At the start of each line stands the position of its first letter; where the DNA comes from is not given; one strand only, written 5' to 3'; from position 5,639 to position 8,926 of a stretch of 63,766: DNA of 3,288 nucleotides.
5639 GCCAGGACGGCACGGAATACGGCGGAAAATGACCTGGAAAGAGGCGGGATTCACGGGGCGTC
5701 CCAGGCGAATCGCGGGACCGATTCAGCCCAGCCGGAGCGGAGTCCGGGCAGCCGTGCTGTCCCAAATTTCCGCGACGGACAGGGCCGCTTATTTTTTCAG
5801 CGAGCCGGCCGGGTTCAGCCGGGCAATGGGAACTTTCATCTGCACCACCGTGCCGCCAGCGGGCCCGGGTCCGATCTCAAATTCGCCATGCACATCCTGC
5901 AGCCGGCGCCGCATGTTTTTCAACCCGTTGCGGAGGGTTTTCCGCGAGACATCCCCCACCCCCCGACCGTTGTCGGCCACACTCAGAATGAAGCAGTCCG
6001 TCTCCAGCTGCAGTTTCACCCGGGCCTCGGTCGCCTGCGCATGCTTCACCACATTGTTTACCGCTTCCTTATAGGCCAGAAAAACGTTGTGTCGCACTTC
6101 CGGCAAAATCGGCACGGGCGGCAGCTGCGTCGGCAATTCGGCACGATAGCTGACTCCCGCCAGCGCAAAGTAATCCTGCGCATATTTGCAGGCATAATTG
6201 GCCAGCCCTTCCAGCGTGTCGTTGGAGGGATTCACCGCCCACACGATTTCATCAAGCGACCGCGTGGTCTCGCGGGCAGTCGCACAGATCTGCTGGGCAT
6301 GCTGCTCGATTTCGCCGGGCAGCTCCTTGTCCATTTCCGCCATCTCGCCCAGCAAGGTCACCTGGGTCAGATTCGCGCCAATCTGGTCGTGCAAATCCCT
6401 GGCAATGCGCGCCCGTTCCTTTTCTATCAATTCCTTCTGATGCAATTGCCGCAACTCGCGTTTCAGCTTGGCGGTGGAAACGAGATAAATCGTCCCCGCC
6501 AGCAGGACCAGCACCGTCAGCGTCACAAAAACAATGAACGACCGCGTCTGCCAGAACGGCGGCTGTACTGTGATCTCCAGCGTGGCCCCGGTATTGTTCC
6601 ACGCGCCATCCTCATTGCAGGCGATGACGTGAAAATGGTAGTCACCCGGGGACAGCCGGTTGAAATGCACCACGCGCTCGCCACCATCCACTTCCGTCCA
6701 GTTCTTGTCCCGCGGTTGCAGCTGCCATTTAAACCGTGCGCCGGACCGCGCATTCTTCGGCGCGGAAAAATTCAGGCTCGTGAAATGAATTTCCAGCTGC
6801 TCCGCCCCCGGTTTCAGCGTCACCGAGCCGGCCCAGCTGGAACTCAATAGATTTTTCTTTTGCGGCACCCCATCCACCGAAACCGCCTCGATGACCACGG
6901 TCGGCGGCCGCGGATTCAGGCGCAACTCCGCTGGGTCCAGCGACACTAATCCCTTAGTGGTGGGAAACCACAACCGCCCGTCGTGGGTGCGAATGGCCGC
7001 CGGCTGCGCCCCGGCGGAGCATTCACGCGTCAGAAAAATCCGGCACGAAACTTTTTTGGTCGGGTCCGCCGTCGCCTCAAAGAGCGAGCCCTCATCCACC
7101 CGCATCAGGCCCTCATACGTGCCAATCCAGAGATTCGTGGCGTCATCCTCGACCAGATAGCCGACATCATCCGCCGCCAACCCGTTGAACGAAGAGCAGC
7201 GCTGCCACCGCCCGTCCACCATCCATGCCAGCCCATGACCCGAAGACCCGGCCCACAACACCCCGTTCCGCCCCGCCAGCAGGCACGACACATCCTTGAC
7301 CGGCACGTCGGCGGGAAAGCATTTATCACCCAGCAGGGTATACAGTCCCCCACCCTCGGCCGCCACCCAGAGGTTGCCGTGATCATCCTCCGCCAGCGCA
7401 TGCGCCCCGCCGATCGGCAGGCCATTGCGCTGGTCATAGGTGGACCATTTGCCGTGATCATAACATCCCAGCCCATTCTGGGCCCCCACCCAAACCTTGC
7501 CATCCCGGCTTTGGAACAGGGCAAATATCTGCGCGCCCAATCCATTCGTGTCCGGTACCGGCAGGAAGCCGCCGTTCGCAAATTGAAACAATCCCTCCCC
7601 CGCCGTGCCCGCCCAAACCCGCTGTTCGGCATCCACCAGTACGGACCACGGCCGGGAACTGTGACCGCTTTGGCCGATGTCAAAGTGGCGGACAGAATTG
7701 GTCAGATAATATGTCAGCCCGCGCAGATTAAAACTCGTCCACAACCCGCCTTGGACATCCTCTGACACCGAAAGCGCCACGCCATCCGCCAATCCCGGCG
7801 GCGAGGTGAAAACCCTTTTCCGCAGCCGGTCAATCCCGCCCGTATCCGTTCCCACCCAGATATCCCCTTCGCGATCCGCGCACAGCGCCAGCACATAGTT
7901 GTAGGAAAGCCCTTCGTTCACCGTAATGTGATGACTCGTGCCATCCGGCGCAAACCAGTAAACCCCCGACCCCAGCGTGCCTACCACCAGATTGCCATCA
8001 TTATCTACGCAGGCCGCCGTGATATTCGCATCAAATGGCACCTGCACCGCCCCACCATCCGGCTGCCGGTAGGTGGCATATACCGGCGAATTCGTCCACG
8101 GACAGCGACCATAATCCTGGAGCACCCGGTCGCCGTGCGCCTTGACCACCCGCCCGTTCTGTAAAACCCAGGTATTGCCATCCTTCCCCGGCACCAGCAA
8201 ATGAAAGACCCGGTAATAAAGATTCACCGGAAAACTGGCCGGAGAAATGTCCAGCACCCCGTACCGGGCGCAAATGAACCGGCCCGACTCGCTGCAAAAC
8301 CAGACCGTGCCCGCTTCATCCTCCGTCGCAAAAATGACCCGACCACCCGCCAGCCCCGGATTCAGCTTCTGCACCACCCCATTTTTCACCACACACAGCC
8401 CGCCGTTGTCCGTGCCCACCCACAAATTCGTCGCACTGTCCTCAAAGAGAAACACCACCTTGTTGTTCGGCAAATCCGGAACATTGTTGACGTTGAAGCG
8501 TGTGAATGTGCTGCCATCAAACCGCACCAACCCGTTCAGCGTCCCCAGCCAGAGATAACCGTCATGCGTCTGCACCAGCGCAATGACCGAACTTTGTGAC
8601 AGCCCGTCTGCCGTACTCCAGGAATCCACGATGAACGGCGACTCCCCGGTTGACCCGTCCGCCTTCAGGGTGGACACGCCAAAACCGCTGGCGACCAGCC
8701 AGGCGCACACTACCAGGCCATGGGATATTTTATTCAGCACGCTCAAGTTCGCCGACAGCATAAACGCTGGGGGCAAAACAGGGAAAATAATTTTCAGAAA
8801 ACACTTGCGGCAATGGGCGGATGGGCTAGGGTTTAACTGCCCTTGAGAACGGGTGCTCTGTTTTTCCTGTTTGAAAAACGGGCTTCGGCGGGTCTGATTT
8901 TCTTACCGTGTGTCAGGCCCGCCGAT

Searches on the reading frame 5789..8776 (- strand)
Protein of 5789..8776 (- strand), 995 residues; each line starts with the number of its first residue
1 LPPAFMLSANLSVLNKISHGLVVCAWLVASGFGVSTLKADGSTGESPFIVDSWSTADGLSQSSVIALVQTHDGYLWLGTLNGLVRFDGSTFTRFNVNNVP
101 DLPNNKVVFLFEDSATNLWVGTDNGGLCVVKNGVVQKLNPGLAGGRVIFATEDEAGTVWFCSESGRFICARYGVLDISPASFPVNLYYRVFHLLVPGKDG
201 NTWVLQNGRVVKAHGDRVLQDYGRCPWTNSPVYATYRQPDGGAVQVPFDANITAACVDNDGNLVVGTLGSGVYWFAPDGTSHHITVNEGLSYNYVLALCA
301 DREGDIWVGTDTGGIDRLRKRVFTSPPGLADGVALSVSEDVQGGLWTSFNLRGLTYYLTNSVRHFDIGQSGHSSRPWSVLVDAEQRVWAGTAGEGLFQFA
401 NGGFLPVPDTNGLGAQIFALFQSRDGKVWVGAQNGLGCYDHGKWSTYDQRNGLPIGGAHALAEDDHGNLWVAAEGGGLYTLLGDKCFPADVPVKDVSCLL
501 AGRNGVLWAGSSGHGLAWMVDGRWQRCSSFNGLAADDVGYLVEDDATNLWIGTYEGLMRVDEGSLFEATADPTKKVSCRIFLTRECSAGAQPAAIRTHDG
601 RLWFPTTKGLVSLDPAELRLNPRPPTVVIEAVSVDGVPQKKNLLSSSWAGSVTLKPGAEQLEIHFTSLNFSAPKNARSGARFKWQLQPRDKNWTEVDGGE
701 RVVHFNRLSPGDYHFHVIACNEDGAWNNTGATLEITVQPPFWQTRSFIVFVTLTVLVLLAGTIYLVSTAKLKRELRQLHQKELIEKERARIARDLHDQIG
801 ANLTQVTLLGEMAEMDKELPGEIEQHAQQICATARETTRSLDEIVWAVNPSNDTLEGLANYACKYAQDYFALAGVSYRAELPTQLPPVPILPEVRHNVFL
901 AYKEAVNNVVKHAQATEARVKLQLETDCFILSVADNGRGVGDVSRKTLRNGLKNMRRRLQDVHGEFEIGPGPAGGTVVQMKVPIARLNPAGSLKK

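Call 8: search_protein_families(library=pfam, proteins=[window:5789-8776:-], max_evalue=0.001)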
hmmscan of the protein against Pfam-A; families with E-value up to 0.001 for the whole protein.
window:5789-8776:- (995 aa): 6 families
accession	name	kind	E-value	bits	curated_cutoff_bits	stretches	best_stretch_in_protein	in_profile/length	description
PF07494.17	Reg_prop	-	4e-39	128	20.4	1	289-311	1-23/24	Two component regulator propeller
PF07495.19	Y_Y_Y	-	2.2e-10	40.7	26.6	1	680-738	8-65/65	Y_Y_Y domain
PF07730.19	HisKA_3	-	5.1e-10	40.2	24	1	787-851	1-66/68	Histidine kinase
PF02518.31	HATPase_c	-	2.3e-09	38.1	26.4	1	900-985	8-110/111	Histidine kinase-, DNA gyrase B-, and HSP90-like ATPase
PF16819.11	DUF5074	-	6.3e-05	22.6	27.2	0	61-103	181-229/353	Domain of unknown function (DUF5074)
PF13581.12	HATPase_c_2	-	0.00023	21.6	27.4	1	892-945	26-83/127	Histidine kinase-like ATPase domain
